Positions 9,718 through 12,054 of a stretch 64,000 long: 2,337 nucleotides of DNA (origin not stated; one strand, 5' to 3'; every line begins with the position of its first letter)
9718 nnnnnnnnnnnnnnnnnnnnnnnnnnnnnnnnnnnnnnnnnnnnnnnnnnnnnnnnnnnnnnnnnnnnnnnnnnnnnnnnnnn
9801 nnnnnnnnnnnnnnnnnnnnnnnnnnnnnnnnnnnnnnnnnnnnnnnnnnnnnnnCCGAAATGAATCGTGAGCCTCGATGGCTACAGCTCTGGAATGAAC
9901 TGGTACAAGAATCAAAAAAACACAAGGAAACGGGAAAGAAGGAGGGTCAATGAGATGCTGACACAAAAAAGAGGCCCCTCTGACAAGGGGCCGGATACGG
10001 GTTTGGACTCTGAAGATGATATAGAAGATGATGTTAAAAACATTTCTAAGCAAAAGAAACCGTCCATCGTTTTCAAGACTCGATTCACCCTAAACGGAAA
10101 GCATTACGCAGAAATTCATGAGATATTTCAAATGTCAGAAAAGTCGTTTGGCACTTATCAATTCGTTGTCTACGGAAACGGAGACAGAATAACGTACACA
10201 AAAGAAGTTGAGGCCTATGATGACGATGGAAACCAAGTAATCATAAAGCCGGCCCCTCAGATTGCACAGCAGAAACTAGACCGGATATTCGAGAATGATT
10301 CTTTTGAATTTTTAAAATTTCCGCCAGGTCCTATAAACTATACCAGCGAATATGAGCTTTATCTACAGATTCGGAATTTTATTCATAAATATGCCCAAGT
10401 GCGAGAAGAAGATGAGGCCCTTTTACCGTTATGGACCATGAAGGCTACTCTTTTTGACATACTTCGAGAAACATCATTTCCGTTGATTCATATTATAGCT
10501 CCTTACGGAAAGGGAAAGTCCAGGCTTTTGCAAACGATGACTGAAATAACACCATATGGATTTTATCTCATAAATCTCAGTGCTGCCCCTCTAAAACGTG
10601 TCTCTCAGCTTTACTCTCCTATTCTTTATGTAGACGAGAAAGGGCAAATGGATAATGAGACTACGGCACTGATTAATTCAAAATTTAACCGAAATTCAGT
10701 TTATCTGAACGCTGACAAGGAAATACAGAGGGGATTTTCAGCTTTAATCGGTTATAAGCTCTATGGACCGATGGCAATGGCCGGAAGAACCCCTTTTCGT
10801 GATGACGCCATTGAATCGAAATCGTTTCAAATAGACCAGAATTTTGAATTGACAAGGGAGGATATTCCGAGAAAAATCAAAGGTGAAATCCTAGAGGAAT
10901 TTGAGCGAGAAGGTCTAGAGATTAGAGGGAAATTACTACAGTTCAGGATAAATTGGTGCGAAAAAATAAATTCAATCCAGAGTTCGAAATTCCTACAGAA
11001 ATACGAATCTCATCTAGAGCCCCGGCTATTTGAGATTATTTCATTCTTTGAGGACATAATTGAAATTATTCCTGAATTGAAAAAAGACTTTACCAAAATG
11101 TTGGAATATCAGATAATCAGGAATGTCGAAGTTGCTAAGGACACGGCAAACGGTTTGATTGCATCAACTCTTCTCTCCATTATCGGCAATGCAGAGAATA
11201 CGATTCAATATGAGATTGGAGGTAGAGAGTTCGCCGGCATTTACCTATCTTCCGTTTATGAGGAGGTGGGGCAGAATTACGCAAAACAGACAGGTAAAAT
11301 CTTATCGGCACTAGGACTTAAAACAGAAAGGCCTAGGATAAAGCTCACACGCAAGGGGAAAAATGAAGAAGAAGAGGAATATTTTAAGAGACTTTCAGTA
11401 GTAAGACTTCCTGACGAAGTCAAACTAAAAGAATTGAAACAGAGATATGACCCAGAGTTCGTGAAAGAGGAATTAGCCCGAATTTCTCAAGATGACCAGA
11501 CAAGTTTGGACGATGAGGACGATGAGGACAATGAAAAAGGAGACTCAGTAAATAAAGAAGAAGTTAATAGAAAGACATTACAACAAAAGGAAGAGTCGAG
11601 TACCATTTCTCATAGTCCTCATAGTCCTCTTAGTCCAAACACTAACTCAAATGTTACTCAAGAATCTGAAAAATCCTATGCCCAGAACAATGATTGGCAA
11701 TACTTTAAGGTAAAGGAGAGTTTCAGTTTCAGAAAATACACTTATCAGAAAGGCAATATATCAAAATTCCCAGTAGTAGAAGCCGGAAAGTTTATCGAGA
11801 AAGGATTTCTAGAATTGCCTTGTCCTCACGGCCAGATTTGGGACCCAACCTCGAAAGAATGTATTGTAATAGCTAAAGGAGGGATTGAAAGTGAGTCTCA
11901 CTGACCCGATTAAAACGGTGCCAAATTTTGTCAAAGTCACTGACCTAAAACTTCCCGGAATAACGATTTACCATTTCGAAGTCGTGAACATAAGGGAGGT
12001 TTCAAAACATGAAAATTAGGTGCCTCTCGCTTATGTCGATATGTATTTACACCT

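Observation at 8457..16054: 7.6-kb integrated element at an intron-containing tRNA-Tyr, bounded by a perfect 13-bp direct repeat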

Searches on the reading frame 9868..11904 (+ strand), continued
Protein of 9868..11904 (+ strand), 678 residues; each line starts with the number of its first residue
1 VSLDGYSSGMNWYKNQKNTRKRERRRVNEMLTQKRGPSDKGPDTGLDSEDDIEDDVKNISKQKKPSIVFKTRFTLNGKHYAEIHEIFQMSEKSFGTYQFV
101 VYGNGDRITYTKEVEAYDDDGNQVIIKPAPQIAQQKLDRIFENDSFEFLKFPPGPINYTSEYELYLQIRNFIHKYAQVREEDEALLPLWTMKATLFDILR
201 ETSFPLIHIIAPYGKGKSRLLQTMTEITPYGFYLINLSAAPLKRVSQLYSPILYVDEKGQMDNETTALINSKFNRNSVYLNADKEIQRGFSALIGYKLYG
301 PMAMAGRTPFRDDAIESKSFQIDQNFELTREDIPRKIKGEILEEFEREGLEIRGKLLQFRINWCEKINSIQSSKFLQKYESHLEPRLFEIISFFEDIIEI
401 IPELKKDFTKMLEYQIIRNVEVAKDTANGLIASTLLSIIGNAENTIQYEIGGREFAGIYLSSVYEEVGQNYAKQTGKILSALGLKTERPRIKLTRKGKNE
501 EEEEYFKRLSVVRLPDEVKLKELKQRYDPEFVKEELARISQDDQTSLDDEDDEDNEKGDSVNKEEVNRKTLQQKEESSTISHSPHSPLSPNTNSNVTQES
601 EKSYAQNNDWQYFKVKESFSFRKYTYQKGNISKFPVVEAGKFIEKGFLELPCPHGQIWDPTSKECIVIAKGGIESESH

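Call 46: find_encoding_contigs(protein=P0007, flank=10000, max_places=6)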
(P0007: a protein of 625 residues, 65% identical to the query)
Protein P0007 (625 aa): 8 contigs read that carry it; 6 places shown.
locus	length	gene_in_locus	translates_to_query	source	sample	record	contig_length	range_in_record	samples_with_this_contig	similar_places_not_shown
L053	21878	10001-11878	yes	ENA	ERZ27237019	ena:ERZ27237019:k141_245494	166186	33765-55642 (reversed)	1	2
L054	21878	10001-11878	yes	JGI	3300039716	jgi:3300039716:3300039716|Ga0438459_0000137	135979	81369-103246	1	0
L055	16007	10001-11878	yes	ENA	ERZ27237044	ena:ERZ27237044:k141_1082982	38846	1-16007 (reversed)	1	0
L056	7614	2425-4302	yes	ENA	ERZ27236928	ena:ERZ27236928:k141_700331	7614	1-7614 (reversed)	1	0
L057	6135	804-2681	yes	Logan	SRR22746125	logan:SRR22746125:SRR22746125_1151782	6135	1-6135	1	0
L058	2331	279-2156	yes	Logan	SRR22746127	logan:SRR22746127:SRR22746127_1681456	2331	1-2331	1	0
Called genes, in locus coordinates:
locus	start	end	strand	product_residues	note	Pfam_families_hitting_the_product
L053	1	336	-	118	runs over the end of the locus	PF03551:PadR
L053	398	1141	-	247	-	PF01061:ABC2_membrane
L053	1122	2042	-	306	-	PF02463:SMC_N (weak), PF00005:ABC_tran, PF13304:AAA_21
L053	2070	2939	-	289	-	PF01656:CbiA, PF02374:ArsA_ATPase, PF09140:MipZ (weak), PF10609:ParA, PF13614:AAA_31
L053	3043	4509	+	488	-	-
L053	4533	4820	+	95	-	-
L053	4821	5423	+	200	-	PF03587:EMG1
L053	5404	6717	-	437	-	PF02844:GARS_N, PF01071:GARS_A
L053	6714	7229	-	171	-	PF04079:SMC_ScpB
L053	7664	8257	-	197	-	PF00300:His_Phos_1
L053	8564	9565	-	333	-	-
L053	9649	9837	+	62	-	-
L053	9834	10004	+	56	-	-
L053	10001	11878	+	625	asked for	-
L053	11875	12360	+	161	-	-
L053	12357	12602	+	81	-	-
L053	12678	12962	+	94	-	-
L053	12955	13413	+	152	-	-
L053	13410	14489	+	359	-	-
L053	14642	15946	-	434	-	-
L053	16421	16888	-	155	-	-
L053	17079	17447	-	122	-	-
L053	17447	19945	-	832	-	PF01804:Penicil_amidase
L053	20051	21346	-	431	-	PF00266:Aminotran_5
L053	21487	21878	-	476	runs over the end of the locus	PF02789:Peptidase_M17_N, PF00883:Peptidase_M17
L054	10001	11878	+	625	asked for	-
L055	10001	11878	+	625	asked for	-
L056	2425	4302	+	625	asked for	-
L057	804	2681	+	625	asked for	-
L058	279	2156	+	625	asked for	-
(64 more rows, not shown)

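Call 51: search_protein_families(library=pfam, proteins=[L053:14642-15946:-, L053:11875-12360:+, L053:12678-12962:+], max_evalue=0.1)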
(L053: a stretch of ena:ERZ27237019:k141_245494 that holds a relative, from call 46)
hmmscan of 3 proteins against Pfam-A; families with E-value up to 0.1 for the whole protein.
L053:14642-15946:- (434 aa): 0 families

L053:11875-12360:+ (161 aa): 0 families

L053:12678-12962:+ (94 aa): 0 families

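Call 79: find_encoding_contigs(protein=P0037, flank=10000, max_places=4)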
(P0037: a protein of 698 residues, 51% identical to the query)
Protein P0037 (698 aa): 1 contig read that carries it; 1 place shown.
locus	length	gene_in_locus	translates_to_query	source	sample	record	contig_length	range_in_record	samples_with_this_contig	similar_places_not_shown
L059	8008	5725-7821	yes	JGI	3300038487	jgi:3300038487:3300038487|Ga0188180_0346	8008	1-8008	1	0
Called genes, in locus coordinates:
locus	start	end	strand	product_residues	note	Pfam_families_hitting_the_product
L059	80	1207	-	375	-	PF07969:Amidohydro_3 (faint), PF01979:Amidohydro_1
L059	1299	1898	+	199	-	-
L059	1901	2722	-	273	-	PF01263:Aldose_epim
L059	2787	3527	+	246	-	PF00149:Metallophos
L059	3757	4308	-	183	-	-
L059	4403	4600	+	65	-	PF04014:MazE_antitoxin (weak)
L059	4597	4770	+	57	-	-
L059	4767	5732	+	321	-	PF09250:Prim-Pol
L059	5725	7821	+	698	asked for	-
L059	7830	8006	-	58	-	?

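Call 80: find_encoding_contigs(protein=P0031, flank=10000, max_places=4)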
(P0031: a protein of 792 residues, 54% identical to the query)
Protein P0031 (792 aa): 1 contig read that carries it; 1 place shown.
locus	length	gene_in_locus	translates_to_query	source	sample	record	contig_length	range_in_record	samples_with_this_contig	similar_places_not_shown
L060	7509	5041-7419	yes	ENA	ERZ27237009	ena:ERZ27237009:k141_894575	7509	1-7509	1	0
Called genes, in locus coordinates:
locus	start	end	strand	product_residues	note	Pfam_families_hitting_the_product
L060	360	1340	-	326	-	PF01548:DEDD_Tnp_IS110, PF02371:Transposase_20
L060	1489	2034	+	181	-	-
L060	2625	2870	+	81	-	-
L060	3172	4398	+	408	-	PF00589:Phage_integrase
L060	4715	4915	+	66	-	PF21983:NikA-like (weak)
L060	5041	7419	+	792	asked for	-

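Call 97: search_protein_families(library=pfam, proteins=[L053:9649-9837:+, L059:4403-4600:+, L049:8522-8749:+, L049:8871-9911:+, L049:7753-8469:-, L049:14726-16069:-, L049:13097-13516:+, L046:12557-13384:+, L046:11872-12363:+, L059:3757-4308:-], max_evalue=0.05)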
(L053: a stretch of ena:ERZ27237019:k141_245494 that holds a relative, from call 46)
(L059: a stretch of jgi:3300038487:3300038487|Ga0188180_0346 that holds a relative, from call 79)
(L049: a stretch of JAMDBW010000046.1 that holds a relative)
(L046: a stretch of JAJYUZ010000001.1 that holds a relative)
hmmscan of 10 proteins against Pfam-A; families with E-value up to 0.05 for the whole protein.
L053:9649-9837:+ (62 aa): 0 families

L059:4403-4600:+ (65 aa): 1 family
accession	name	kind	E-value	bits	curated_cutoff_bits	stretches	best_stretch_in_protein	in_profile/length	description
PF04014.23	MazE_antitoxin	-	5.2e-06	26.8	24.7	1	11-52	1-42/48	Antidote-toxin recognition MazE, bacterial antitoxin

L049:8522-8749:+ (75 aa): 0 families

L049:8871-9911:+ (346 aa): 1 family
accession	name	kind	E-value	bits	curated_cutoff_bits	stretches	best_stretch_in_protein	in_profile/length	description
PF09250.16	Prim-Pol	-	5.8e-24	85.8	22.8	1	51-224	1-154/158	Bifunctional DNA primase/polymerase, N-terminal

L049:7753-8469:- (238 aa): 0 families

L049:14726-16069:- (447 aa): 1 family
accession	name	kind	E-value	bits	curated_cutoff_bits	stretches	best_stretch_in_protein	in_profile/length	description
PF01724.21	DUF29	-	0.047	14.3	22.5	0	294-347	61-114/138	Domain of unknown function DUF29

L049:13097-13516:+ (139 aa): 0 families

L046:12557-13384:+ (275 aa): 3 families
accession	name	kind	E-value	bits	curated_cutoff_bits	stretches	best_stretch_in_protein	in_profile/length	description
PF12325.13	TMF_TATA_bd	-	0.0028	18.2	29.1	1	100-189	10-99/115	TATA element modulatory factor 1 TATA binding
PF09762.14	CCDC93_CC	-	0.017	14.6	30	1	113-192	161-239/429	CCDC93 coiled-coil domain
PF11932.13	DUF3450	-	0.04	13.7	32.6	0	115-193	15-90/241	Protein of unknown function (DUF3450)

L046:11872-12363:+ (163 aa): 0 families

L059:3757-4308:- (183 aa): 0 families

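Call 109: search_protein_families(library=pfam, proteins=[L028:8540-11275:+, L025:8507-11119:+, L022:1874-4651:+, P0088, P0090, P0103], max_evalue=0.01)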
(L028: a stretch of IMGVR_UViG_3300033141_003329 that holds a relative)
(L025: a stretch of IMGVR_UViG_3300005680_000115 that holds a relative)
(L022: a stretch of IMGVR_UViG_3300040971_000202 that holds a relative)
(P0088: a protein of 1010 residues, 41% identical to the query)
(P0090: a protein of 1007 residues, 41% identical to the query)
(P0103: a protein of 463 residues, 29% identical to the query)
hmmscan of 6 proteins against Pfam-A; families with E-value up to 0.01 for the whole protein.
L028:8540-11275:+ (911 aa): 1 family
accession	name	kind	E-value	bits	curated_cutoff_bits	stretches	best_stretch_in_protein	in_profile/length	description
PF01807.25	Zn_ribbon_DnaG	-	1.8e-14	53.7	24.9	1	4-96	6-95/98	CHC2 zinc finger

L025:8507-11119:+ (870 aa): 1 family
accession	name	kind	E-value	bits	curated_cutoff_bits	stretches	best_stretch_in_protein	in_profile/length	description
PF01807.25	Zn_ribbon_DnaG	-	0.0039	17.4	24.9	1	29-112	3-92/98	CHC2 zinc finger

L022:1874-4651:+ (925 aa): 3 families
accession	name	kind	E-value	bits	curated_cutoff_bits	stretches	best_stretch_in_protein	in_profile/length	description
PF13155.12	Toprim_2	-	8.8e-12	45.7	22.1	1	270-349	1-87/88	Toprim-like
PF01807.25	Zn_ribbon_DnaG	-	4.6e-05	23.6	24.9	1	9-89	7-91/98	CHC2 zinc finger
PF01751.28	Toprim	-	0.00041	20.9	23.1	1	270-330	3-79/96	Toprim domain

P0088 (1010 aa): 1 family
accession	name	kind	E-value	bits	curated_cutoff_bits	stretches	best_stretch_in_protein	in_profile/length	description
PF09250.16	Prim-Pol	-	1.1e-10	42.7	22.8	1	11-147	1-141/158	Bifunctional DNA primase/polymerase, N-terminal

P0090 (1007 aa): 0 families

P0103 (463 aa): 0 families

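Call 117: search_protein_families(library=phrogs, proteins=[L053:14642-15946:-, L049:14726-16069:-, L046:12557-13384:+, L046:11872-12363:+, L053:11875-12360:+, L049:7753-8469:-, L059:3757-4308:-], max_evalue=0.01)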
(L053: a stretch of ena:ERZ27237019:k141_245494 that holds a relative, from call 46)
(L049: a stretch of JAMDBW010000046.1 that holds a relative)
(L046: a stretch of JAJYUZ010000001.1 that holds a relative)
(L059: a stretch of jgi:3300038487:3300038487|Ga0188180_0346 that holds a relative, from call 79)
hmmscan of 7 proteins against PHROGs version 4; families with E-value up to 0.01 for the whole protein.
L053:14642-15946:- (434 aa): 1 family
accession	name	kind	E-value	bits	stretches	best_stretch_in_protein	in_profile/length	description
phrog_1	-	integration and excision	1.8e-06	28.5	1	18-389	172-501/611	integrase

L049:14726-16069:- (447 aa): 1 family
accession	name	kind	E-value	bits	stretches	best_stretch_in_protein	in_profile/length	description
phrog_1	-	integration and excision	4.7e-06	27.1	1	88-377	234-477/611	integrase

L046:12557-13384:+ (275 aa): 2 families
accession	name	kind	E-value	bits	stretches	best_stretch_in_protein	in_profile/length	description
phrog_23341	-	unknown function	0.00085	19.8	1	123-216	137-232/252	-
phrog_34018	-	unknown function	0.0049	17.5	1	51-100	69-118/188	-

L046:11872-12363:+ (163 aa): 0 families

L053:11875-12360:+ (161 aa): 0 families

L049:7753-8469:- (238 aa): 0 families

L059:3757-4308:- (183 aa): 0 families

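Call 124: find_encoding_contigs(protein=P0036, flank=10000, max_places=3)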
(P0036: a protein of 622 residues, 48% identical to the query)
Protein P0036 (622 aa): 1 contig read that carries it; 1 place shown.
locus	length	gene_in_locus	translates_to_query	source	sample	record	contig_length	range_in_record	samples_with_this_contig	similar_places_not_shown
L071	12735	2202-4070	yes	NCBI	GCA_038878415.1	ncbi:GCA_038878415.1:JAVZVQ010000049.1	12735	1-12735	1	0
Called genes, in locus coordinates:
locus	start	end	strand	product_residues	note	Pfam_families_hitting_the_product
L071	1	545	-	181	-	PF02771:Acyl-CoA_dh_N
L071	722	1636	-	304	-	-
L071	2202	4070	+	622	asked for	-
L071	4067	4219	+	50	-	-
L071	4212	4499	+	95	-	-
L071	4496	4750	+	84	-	PF17209:Hfq (weak)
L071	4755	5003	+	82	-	-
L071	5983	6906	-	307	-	PF03069:FmdA_AmdA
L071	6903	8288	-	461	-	PF13520:AA_permease_2, PF00324:AA_permease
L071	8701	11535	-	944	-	PF02384:N6_Mtase, PF20473:MmeI_Mtase (weak), PF07669:Eco57I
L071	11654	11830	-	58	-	PF04014:MazE_antitoxin (weak)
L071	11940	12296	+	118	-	-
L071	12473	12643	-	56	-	PF01402:RHH_1 (weak)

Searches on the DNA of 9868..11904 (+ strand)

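Call 45: search_rna_families(sources=[L046, L047, L048, L049, L050], threshold=gathering)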
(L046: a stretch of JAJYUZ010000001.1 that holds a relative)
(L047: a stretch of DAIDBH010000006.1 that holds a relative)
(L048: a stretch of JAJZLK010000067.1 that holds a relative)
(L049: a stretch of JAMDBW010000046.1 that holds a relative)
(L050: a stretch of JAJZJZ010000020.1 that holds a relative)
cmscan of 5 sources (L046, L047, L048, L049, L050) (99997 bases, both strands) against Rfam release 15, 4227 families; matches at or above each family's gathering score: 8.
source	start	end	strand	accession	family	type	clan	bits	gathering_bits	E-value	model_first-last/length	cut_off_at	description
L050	15565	15871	+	RF01857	Archaea_SRP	Gene;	CL00003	166.5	96.5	1.1e-38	1-317/317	no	Archaeal signal recognition particle RNA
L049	2659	2880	-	RF02033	HEARO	Gene;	-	100.4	83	2.8e-19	1-211/211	no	HNH endonuclease-associated RNA and ORF (HEARO) RNA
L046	9419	9491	+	RF00005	tRNA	Gene; tRNA;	CL00001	62.5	29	5.8e-11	1-71/71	no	tRNA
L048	8939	9011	+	RF00005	tRNA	Gene; tRNA;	CL00001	60.3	29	2.3e-10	1-71/71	no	tRNA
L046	1042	1143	-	RF00005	tRNA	Gene; tRNA;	CL00001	60.2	29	2.5e-10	1-71/71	no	tRNA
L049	7573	7644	+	RF00005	tRNA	Gene; tRNA;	CL00001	60.2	29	2.4e-10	1-71/71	no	tRNA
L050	7351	7424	+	RF00005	tRNA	Gene; tRNA;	CL00001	56.8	29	2.1e-09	1-71/71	no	tRNA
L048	2083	2156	-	RF00005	tRNA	Gene; tRNA;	CL00001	53.4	29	1.8e-08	1-71/71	no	tRNA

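Call 47: search_rna_families(source=L053, threshold=gathering)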
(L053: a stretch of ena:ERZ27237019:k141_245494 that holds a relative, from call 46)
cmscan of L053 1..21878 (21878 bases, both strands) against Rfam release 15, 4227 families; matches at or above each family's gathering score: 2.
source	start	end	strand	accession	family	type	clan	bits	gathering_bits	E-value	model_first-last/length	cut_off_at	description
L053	7310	7604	-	RF00373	RNaseP_arch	Gene; ribozyme;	CL00002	152.8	84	9.3e-44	1-288/288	no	Archaeal RNase P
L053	8383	8457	+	RF00005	tRNA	Gene; tRNA;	CL00001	70.5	29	7.9e-14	1-71/71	no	tRNA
